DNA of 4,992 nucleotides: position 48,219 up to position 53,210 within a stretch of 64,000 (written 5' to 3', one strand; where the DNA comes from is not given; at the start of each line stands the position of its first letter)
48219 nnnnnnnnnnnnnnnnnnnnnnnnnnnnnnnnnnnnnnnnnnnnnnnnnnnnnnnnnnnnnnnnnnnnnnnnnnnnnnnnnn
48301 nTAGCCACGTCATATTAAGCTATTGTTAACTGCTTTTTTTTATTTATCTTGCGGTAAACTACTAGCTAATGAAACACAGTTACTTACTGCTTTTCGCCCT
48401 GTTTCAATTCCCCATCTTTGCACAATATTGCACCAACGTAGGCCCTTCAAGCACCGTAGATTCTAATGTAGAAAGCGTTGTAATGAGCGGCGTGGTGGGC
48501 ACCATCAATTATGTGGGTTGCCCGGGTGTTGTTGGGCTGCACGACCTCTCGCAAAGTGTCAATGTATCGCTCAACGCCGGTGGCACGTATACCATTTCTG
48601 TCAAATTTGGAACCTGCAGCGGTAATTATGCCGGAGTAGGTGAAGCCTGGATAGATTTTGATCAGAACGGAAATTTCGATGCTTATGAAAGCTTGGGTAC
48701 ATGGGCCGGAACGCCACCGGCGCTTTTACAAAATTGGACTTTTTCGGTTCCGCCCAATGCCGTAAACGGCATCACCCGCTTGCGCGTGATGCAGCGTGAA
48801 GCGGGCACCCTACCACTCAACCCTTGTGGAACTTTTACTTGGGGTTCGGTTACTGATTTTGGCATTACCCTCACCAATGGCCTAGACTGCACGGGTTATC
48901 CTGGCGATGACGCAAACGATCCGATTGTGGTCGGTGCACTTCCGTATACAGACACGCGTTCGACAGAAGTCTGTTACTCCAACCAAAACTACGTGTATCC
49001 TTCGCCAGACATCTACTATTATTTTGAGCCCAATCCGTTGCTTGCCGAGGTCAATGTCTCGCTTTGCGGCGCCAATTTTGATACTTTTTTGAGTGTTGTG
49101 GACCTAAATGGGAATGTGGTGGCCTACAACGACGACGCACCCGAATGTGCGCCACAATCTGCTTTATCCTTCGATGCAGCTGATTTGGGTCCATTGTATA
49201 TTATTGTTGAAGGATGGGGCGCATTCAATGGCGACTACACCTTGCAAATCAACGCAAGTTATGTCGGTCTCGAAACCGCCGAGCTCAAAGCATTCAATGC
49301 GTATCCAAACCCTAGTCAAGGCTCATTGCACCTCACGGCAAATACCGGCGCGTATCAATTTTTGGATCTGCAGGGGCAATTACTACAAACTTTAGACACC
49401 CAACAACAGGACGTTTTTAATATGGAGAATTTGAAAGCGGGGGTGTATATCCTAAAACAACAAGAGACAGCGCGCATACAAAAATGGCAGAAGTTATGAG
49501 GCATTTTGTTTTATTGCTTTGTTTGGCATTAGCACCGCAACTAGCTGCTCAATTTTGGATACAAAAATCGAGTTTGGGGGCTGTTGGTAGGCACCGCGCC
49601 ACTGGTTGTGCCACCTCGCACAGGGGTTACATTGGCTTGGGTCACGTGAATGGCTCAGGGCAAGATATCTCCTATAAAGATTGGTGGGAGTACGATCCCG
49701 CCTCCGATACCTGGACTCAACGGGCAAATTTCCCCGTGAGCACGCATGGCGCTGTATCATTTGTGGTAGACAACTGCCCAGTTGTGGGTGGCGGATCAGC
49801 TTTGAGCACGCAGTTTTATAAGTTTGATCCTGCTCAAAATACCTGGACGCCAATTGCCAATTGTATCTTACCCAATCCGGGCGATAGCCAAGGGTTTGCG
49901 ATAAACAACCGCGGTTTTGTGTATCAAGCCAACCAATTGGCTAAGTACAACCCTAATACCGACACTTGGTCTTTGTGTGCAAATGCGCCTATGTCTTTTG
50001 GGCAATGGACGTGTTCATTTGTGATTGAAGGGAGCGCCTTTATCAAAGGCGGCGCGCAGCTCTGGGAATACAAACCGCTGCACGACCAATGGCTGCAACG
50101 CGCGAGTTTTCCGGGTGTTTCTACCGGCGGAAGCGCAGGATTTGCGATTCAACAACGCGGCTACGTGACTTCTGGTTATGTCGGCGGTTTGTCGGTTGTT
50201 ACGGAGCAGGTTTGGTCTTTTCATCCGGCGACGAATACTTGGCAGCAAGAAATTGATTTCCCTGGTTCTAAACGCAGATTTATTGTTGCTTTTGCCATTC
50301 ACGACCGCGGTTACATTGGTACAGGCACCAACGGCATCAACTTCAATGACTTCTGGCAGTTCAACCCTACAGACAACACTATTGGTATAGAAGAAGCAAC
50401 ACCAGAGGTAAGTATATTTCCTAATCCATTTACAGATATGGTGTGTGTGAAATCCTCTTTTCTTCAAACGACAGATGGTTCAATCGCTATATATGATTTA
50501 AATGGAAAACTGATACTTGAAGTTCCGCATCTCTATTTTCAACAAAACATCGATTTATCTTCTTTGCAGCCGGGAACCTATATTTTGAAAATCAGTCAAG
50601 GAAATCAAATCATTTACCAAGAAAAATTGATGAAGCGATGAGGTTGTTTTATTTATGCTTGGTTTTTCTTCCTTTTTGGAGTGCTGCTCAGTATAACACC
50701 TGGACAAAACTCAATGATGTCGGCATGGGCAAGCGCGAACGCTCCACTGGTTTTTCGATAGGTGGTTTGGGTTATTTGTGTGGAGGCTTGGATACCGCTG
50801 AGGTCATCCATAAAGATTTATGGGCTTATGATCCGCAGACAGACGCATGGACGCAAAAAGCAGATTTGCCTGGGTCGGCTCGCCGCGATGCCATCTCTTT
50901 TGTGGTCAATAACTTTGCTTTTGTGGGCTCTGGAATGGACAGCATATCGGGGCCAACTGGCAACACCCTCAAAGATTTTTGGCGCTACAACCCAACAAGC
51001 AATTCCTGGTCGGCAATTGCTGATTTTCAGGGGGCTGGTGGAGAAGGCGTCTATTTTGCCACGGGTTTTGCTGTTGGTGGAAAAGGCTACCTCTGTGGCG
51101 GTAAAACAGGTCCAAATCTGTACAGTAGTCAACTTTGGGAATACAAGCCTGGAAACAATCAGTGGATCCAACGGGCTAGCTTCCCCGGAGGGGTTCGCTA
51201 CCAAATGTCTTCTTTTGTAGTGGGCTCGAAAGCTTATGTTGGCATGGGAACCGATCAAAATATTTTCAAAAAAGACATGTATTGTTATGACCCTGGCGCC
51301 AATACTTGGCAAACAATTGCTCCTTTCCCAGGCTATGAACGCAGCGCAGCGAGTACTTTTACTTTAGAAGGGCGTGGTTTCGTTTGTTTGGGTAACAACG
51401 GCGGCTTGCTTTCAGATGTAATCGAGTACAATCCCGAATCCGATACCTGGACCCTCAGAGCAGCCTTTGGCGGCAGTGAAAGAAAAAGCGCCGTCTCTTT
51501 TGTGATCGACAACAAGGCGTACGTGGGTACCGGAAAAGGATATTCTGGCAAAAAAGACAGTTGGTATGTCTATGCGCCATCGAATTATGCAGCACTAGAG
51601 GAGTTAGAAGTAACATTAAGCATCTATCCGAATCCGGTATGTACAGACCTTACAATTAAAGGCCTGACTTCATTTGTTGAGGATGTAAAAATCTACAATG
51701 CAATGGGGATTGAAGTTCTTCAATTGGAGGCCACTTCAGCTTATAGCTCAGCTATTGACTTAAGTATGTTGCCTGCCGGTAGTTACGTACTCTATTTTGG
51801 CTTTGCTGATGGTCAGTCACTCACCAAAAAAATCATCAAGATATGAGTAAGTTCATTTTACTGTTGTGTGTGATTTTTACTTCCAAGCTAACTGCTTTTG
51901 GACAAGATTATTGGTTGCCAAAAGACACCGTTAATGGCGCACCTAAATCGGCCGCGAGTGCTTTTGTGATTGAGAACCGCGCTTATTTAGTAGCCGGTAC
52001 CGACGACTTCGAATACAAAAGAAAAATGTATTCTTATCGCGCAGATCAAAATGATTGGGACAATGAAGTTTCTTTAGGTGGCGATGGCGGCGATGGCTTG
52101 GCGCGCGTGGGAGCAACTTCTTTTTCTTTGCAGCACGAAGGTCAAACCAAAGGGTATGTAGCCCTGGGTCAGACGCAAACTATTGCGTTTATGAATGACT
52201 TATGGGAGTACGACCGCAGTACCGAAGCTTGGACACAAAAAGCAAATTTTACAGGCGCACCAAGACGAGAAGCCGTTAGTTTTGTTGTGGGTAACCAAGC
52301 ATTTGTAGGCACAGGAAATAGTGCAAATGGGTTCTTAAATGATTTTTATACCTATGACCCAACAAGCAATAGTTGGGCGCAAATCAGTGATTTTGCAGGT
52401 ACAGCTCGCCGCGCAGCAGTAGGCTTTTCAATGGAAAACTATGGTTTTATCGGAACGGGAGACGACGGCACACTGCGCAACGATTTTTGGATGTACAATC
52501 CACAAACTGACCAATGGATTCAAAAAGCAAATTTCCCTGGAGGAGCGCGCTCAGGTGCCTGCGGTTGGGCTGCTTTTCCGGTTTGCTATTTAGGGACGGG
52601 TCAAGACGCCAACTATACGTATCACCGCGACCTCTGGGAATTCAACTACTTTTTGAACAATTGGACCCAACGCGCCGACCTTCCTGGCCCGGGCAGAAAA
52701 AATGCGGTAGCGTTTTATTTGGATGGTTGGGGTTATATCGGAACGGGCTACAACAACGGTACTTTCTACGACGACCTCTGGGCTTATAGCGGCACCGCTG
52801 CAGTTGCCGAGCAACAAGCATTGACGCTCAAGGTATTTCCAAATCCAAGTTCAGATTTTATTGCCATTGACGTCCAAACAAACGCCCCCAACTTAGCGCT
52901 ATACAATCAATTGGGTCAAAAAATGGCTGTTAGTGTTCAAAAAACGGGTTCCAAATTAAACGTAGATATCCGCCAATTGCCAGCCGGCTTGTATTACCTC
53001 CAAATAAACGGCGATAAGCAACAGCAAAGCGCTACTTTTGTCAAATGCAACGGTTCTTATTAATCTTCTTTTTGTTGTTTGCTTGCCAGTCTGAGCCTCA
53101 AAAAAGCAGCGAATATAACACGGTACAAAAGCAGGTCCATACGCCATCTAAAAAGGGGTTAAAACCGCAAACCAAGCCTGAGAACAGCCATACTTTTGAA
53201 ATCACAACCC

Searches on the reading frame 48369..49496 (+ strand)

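Call 68: search_protein_families(library=pfam, proteins=[window:48369-49496:+], max_evalue=0.001)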
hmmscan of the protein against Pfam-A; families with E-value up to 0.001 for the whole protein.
window:48369-49496:+ (376 aa): 2 families
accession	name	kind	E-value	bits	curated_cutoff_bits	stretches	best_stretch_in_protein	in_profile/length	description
PF20009.4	GEVED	-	3.9e-15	56.9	24.4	1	93-166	4-77/78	GEVED domain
PF18962.6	Por_Secre_tail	-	1.4e-12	48.2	27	1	312-369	2-67/75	Secretion system C-terminal sorting domain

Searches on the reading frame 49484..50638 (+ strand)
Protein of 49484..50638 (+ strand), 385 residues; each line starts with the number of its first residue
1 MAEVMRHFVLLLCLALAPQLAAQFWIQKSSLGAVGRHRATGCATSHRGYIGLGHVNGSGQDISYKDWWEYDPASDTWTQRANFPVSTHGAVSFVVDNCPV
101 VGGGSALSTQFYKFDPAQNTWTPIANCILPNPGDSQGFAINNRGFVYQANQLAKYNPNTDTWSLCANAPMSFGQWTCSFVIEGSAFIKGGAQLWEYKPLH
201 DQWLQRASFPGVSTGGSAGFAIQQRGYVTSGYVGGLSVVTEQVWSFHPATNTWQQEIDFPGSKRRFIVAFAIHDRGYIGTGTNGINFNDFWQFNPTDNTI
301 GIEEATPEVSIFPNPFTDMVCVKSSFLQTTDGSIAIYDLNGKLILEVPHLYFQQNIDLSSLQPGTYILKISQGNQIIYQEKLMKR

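Call 68: search_protein_families(library=pfam, proteins=[window:49484-50638:+], max_evalue=0.001)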
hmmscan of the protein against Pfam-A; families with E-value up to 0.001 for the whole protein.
window:49484-50638:+ (385 aa): 10 families
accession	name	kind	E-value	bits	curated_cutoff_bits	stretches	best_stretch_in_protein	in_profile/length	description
PF18962.6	Por_Secre_tail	-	1.4e-13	51.4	27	1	311-382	1-73/75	Secretion system C-terminal sorting domain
PF24681.1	Kelch_KLHDC2_KLHL20_DRC7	-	8.3e-13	48.6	50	2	216-298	106-189/221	KLHDC2/KLHL20/DRC7 Kelch-repeats domain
PF13964.12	Kelch_6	-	1.2e-12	47.8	25.3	0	227-255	15-42/50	Kelch motif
PF13418.12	Kelch_4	-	4.8e-11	42.9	21.6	0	109-127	29-47/49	Galactose oxidase, central domain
PF13415.12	Kelch_3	-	2e-08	34.6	22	0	105-127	14-36/48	Galactose oxidase, central domain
PF01344.31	Kelch_1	-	5.9e-08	32.5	20.1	0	100-126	16-44/46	Kelch motif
PF25210.1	Kelch_FKB95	-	6.7e-07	29.6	70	1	61-240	54-233/268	FKB95, Kelch-repeats domain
PF24981.1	Beta-prop_ATRN-LZTR1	-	4.2e-05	23.4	50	0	64-121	66-135/289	Attractin/LZTR1 beta-propeller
PF24996.1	NANM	-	4.6e-05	22.9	45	0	36-171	54-187/350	N-acetylneuraminate epimerase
PF07646.21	Kelch_2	-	0.00033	20.9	21.3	0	95-124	17-44/48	Kelch motif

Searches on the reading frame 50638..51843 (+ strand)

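Call 68: search_protein_families(library=pfam, proteins=[window:50638-51843:+], max_evalue=0.001)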
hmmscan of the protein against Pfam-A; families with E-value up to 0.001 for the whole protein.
window:50638-51843:+ (402 aa): 10 families
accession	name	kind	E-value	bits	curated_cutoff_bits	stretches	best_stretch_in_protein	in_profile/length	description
PF24681.1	Kelch_KLHDC2_KLHL20_DRC7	-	5.2e-26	91.8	50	2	146-296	61-218/221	KLHDC2/KLHL20/DRC7 Kelch-repeats domain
PF01344.31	Kelch_1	-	2e-23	82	20.1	1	46-78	15-46/46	Kelch motif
PF13415.12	Kelch_3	-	2.6e-21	75.7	22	2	147-188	1-42/48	Galactose oxidase, central domain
PF13418.12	Kelch_4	-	1.1e-20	73.7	21.6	1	36-78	5-48/49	Galactose oxidase, central domain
PF24981.1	Beta-prop_ATRN-LZTR1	-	2.9e-20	73.1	50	2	32-262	39-289/289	Attractin/LZTR1 beta-propeller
PF13964.12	Kelch_6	-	1.1e-19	70.1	25.3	3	83-131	3-47/50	Kelch motif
PF24996.1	NANM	-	4.1e-18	65.8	45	2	137-256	7-128/350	N-acetylneuraminate epimerase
PF07646.21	Kelch_2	-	1.1e-11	44.5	21.3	0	146-177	10-42/48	Kelch motif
PF18962.6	Por_Secre_tail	-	3.2e-09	37.4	27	1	329-400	1-75/75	Secretion system C-terminal sorting domain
PF25210.1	Kelch_FKB95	-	9.4e-09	35.7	70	1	144-309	39-203/268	FKB95, Kelch-repeats domain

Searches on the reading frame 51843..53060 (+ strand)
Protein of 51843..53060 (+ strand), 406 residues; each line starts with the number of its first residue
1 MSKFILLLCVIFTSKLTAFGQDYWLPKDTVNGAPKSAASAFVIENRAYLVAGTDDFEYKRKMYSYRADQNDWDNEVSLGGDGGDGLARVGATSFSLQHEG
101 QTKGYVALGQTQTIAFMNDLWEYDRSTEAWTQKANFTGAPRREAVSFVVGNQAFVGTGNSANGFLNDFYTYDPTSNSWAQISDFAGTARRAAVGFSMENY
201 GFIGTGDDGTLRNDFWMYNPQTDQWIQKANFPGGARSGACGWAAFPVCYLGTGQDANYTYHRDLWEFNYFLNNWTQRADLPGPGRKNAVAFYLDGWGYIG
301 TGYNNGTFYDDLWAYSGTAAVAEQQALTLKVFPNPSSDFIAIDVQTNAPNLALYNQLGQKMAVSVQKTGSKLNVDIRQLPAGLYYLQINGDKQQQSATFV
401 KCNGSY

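Call 68: search_protein_families(library=pfam, proteins=[window:51843-53060:+], max_evalue=0.001)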
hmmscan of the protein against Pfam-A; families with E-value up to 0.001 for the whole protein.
window:51843-53060:+ (406 aa): 9 families
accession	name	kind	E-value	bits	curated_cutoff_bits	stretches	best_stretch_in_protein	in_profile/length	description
PF24681.1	Kelch_KLHDC2_KLHL20_DRC7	-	1.3e-23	83.9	50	2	39-228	3-194/221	KLHDC2/KLHL20/DRC7 Kelch-repeats domain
PF13415.12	Kelch_3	-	4.7e-17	62.1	22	1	150-189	1-40/48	Galactose oxidase, central domain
PF24996.1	NANM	-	8.6e-13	48.3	45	1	103-187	19-105/350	N-acetylneuraminate epimerase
PF13418.12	Kelch_4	-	1.5e-11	44.5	21.6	0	140-183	1-46/49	Galactose oxidase, central domain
PF24981.1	Beta-prop_ATRN-LZTR1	-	4e-11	43.1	50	1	33-184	38-198/289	Attractin/LZTR1 beta-propeller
PF01344.31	Kelch_1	-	7e-11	41.9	20.1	0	206-231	19-45/46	Kelch motif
PF18962.6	Por_Secre_tail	-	9.9e-11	42.2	27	1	331-396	1-70/75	Secretion system C-terminal sorting domain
PF13964.12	Kelch_6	-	3e-09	37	25.3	0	154-185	15-47/50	Kelch motif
PF07646.21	Kelch_2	-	8.7e-05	22.8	21.3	0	202-226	20-42/48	Kelch motif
